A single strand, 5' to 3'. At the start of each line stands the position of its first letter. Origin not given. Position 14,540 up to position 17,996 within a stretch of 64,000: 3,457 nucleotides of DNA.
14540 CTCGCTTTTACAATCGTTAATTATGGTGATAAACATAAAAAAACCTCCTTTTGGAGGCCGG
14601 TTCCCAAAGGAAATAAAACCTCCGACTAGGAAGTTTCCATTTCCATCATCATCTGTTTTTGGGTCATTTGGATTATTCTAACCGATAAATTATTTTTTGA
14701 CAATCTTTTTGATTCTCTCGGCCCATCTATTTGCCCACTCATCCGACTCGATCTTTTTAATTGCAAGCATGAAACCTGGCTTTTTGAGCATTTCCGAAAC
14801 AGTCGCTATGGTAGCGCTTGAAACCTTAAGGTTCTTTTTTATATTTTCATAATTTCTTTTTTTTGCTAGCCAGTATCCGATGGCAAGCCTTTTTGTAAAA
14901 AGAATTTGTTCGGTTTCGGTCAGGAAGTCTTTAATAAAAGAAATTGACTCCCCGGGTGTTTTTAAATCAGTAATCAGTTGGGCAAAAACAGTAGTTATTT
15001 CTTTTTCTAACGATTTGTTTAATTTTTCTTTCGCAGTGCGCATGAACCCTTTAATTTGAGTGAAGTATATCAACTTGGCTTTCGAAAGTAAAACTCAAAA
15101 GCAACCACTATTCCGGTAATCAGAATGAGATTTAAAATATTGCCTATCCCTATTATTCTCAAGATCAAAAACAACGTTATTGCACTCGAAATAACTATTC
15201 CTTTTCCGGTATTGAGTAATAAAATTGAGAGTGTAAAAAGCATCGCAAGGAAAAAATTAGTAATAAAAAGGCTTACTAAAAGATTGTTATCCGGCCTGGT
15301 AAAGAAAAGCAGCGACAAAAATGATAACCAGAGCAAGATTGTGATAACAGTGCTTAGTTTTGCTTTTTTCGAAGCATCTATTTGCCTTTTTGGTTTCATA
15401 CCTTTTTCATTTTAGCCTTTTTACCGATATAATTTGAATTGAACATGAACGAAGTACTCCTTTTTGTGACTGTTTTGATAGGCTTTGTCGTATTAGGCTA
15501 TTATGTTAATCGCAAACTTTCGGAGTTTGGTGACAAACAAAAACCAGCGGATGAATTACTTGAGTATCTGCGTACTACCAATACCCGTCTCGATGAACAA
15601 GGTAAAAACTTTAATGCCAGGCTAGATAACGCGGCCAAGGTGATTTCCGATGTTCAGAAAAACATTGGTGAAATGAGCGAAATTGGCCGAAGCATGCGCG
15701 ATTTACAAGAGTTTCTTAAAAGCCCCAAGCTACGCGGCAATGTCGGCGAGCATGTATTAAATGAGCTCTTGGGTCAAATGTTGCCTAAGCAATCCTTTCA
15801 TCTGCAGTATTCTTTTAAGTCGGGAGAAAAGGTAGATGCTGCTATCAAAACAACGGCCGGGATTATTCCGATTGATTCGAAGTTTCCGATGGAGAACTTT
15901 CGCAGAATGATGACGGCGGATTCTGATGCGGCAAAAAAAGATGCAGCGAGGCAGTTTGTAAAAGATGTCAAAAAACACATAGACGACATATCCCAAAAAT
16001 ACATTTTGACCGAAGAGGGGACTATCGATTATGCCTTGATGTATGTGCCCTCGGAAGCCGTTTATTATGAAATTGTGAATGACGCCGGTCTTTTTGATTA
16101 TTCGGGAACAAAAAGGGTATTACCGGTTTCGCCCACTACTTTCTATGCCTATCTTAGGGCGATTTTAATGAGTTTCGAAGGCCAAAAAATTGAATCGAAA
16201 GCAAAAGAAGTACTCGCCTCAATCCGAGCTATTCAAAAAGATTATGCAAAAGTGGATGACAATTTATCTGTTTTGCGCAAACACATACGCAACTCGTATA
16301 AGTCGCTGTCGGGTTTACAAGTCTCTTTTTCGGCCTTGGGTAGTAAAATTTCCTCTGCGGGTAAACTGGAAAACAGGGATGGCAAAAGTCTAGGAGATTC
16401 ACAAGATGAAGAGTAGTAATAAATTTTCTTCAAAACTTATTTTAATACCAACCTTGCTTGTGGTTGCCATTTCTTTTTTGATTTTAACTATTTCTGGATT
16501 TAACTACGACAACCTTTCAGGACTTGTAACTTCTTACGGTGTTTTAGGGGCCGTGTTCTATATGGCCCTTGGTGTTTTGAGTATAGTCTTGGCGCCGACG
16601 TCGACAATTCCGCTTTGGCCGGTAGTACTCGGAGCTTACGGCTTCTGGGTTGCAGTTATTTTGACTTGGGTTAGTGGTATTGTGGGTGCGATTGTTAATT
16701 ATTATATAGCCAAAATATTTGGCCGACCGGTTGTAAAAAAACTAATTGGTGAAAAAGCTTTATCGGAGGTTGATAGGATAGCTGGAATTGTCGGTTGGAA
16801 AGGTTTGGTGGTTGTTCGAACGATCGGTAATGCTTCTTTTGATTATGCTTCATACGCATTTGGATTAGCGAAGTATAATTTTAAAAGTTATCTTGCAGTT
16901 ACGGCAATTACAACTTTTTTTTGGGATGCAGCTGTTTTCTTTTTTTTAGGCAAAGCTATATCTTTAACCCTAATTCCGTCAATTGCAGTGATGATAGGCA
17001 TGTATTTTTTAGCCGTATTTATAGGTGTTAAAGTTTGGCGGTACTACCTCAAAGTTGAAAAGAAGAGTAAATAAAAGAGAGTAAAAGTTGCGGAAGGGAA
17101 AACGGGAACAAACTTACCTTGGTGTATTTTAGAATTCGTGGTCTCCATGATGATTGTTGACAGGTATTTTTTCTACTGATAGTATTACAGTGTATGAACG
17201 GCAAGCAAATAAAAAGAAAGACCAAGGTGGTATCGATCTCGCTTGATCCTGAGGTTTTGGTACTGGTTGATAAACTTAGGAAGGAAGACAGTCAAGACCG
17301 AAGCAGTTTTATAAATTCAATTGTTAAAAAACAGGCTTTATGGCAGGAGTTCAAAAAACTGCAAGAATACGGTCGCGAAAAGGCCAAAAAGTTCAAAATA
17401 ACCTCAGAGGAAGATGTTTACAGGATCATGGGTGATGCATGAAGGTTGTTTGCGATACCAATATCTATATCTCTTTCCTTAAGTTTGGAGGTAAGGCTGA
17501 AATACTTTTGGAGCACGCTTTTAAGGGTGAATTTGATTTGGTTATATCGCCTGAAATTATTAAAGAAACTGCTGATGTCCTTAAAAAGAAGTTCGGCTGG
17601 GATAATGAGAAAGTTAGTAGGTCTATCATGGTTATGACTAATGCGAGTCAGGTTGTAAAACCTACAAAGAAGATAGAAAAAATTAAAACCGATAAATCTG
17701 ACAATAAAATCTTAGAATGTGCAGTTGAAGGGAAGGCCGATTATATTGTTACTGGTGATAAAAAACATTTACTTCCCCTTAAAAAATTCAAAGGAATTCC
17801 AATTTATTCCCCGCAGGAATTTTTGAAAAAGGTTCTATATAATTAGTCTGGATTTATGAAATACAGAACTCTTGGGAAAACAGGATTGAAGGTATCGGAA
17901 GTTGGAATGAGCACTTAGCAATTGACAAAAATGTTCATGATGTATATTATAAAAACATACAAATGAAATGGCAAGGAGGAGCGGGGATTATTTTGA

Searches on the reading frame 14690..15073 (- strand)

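Call 91: search_protein_families(library=pfam, proteins=[window:14690-15073:-], max_evalue=0.01)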
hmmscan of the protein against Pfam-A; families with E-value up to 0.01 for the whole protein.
window:14690-15073:- (127 aa): 1 family
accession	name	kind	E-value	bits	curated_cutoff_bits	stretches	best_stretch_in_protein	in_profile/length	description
PF01371.25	Trp_repressor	-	7e-10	39.3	27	1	29-103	5-82/88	Trp repressor protein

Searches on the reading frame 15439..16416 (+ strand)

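Call 6: search_protein_families(library=pfam, proteins=[window:15439-16416:+], max_evalue=0.001)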
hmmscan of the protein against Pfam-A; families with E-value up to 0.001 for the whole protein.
window:15439-16416:+ (325 aa): 2 families
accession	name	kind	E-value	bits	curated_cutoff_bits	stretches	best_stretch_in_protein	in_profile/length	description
PF02646.22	RmuC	-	1.3e-56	192.3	26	1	42-311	5-282/291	RmuC family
PF04108.17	ATG17_like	-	0.00041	20.4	43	0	37-306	58-265/355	Autophagy protein ATG17-like domain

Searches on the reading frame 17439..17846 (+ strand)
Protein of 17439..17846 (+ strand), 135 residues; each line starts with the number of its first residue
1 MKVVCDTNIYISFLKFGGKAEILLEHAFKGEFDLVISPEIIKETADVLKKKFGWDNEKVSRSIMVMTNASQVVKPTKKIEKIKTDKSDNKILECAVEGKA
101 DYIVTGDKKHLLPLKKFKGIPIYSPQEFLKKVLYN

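Call 91: search_protein_families(library=pfam, proteins=[window:17439-17846:+], max_evalue=0.01)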
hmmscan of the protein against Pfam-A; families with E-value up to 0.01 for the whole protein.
window:17439-17846:+ (135 aa): 3 families
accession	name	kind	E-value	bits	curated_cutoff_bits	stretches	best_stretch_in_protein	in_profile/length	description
PF13470.12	PIN_3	-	3e-20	73.6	27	1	2-109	1-115/115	PIN domain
PF01850.27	PIN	-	0.00017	22.6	23.6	1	3-109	1-113/120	PIN domain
PF13638.12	PIN_4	-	0.00084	20.1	21.9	1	3-100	1-101/132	PIN domain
